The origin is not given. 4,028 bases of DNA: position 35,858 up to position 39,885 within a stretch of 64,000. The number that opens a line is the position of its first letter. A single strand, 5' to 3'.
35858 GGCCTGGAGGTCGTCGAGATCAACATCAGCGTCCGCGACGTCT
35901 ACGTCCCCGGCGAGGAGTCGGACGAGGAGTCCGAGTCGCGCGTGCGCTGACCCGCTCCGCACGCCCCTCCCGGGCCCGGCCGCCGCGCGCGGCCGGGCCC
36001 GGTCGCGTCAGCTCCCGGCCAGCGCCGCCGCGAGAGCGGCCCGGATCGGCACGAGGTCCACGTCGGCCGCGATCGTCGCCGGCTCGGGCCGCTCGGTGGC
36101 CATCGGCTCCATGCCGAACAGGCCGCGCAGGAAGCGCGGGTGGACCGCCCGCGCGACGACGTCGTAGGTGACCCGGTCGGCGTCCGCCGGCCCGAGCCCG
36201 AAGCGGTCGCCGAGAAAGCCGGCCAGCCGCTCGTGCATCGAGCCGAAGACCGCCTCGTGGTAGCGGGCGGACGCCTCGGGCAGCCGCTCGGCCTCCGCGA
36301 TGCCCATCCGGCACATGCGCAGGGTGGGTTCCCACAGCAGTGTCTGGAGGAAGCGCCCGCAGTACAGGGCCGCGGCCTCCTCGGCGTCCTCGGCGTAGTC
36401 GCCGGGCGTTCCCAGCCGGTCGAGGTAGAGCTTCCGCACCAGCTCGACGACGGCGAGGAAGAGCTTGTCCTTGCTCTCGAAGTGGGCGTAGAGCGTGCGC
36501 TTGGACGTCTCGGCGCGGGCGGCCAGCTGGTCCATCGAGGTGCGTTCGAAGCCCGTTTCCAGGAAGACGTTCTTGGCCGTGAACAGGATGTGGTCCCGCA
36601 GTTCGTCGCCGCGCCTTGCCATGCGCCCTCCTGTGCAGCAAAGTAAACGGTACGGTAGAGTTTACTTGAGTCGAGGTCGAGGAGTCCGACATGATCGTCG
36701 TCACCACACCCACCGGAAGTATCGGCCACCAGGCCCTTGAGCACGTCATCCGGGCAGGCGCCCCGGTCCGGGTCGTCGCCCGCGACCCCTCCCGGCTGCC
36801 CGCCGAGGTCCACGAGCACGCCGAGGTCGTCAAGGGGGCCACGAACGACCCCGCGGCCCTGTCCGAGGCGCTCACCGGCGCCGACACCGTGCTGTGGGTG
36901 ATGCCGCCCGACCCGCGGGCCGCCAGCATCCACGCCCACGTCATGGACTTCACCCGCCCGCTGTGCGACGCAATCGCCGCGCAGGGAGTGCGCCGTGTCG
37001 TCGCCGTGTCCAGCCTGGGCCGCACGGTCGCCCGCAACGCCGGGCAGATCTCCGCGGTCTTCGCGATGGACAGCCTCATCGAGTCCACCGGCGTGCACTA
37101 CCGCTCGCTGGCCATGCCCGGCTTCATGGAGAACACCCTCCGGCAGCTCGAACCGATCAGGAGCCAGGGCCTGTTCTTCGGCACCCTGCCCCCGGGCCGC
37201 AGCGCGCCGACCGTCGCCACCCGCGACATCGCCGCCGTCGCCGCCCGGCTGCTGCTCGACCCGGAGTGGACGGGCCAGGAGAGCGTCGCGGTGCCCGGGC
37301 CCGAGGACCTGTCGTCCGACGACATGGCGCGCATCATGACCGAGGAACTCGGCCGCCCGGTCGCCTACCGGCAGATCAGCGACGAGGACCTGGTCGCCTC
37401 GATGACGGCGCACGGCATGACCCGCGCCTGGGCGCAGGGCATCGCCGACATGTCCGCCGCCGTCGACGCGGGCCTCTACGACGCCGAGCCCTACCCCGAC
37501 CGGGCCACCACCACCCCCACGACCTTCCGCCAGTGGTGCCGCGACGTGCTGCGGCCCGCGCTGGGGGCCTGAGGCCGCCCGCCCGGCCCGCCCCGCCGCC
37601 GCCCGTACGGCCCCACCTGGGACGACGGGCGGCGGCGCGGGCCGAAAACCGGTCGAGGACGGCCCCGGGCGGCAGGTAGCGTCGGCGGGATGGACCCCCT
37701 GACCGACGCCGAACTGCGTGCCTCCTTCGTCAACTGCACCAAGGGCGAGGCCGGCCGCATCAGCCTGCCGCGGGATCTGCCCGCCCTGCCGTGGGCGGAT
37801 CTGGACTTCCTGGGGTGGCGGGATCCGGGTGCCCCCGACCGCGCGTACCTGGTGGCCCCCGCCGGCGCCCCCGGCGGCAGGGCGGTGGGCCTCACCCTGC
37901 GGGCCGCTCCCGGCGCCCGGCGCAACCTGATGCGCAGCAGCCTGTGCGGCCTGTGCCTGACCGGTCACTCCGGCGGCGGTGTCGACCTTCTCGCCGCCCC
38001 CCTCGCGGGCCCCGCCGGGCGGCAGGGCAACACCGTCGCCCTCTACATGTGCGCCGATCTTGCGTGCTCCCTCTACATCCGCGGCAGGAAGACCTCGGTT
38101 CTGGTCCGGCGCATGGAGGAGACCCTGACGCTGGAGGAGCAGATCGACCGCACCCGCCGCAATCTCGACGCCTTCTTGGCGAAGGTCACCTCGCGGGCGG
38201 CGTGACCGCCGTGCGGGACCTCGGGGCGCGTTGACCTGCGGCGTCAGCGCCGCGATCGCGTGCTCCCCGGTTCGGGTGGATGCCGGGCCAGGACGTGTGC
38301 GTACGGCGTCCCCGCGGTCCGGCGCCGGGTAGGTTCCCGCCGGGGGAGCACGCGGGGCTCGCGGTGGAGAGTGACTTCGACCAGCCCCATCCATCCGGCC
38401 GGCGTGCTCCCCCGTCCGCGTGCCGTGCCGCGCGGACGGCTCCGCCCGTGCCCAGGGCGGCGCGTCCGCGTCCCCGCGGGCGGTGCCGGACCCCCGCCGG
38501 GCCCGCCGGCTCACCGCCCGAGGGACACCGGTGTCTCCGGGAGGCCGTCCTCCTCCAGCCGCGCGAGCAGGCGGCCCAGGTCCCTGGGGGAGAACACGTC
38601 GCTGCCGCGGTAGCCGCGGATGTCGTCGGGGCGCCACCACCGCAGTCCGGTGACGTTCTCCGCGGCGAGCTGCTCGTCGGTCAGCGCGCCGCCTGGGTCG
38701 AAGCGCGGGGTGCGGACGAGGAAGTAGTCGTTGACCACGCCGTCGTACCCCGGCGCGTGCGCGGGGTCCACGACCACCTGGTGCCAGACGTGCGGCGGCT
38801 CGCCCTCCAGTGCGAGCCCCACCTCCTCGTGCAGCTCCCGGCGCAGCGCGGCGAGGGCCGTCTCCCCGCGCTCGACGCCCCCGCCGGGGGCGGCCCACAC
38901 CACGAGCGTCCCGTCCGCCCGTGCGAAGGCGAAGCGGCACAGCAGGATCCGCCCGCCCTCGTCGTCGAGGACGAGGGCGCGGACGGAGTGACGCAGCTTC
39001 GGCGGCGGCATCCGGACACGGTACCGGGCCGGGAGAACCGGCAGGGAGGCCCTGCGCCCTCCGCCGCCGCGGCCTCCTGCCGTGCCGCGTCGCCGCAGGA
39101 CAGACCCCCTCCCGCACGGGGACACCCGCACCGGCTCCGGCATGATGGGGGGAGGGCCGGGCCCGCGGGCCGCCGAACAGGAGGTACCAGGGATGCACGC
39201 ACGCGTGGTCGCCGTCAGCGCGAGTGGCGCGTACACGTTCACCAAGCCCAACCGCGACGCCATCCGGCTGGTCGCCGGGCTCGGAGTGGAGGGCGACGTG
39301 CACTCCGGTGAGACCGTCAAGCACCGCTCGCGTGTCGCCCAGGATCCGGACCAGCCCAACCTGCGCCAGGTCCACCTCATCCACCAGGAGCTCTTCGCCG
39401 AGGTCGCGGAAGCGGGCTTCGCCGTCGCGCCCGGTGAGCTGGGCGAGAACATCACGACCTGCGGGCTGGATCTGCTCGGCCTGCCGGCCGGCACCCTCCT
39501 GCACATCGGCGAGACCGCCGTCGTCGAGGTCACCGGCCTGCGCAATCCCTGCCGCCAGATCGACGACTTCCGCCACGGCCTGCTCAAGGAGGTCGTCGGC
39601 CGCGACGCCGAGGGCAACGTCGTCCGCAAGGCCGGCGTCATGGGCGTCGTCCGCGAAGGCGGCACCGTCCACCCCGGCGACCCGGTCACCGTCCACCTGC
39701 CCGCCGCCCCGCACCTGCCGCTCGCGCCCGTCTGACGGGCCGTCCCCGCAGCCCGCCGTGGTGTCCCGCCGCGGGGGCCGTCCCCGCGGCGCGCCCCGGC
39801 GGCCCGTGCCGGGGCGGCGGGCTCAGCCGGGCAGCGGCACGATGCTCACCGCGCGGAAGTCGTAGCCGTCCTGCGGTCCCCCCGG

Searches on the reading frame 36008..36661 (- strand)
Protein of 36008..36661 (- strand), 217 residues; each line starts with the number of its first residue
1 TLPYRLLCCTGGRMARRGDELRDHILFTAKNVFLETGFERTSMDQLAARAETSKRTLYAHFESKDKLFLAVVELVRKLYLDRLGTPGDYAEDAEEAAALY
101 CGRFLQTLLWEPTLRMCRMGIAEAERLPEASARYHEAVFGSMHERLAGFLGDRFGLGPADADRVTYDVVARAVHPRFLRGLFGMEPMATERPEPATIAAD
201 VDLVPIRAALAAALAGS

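Call 20: search_protein_families(library=pfam, proteins=[window:36008-36661:-], max_evalue=0.0001)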
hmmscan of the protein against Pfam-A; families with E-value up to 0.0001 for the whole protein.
window:36008-36661:- (217 aa): 2 families
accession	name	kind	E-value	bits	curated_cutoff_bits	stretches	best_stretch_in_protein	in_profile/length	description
PF00440.29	TetR_N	-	2.3e-15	56.5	24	1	25-71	1-47/47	Bacterial regulatory proteins, tetR family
PF14246.11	TetR_C_7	-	2.7e-06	27.8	22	1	101-201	7-110/119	AefR-like transcriptional repressor, C-terminal domain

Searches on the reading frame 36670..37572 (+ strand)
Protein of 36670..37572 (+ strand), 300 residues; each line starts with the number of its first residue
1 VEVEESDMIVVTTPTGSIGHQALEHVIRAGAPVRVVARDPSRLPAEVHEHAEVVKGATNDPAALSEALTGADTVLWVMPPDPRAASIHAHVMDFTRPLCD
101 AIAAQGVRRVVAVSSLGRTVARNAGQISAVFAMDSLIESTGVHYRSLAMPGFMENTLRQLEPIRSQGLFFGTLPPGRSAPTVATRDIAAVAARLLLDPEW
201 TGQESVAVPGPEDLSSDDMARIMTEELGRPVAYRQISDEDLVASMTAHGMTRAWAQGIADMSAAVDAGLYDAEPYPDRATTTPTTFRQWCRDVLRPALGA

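Call 20: search_protein_families(library=pfam, proteins=[window:36670-37572:+], max_evalue=0.0001)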
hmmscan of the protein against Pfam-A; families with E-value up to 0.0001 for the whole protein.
window:36670-37572:+ (300 aa): 3 families
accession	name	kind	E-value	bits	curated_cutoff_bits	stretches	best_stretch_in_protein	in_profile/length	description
PF05368.20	NmrA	-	1.6e-23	84.2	27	1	6-245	2-251/298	NmrA-like family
PF13460.12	NAD_binding_10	-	7.1e-20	72.1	27.2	1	15-198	3-184/184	NAD(P)H-binding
PF01370.27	Epimerase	-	1.5e-06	28.2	20.9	1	9-115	1-115/240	NAD dependent epimerase/dehydratase family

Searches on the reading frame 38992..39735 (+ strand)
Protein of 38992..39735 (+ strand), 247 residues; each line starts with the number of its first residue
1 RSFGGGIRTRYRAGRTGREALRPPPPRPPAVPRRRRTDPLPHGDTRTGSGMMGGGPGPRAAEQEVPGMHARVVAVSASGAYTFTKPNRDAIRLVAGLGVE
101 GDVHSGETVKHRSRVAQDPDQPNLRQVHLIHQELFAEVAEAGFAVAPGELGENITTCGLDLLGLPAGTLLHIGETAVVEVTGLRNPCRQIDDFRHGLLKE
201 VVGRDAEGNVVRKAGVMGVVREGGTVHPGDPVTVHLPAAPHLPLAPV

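Call 20: search_protein_families(library=pfam, proteins=[window:38992-39735:+], max_evalue=0.0001)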
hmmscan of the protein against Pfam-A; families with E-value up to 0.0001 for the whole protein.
window:38992-39735:+ (247 aa): 1 family
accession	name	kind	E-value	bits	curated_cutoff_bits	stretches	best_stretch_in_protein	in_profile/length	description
PF03473.23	MOSC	-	7.6e-13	49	22.7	1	124-233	9-120/120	MOSC domain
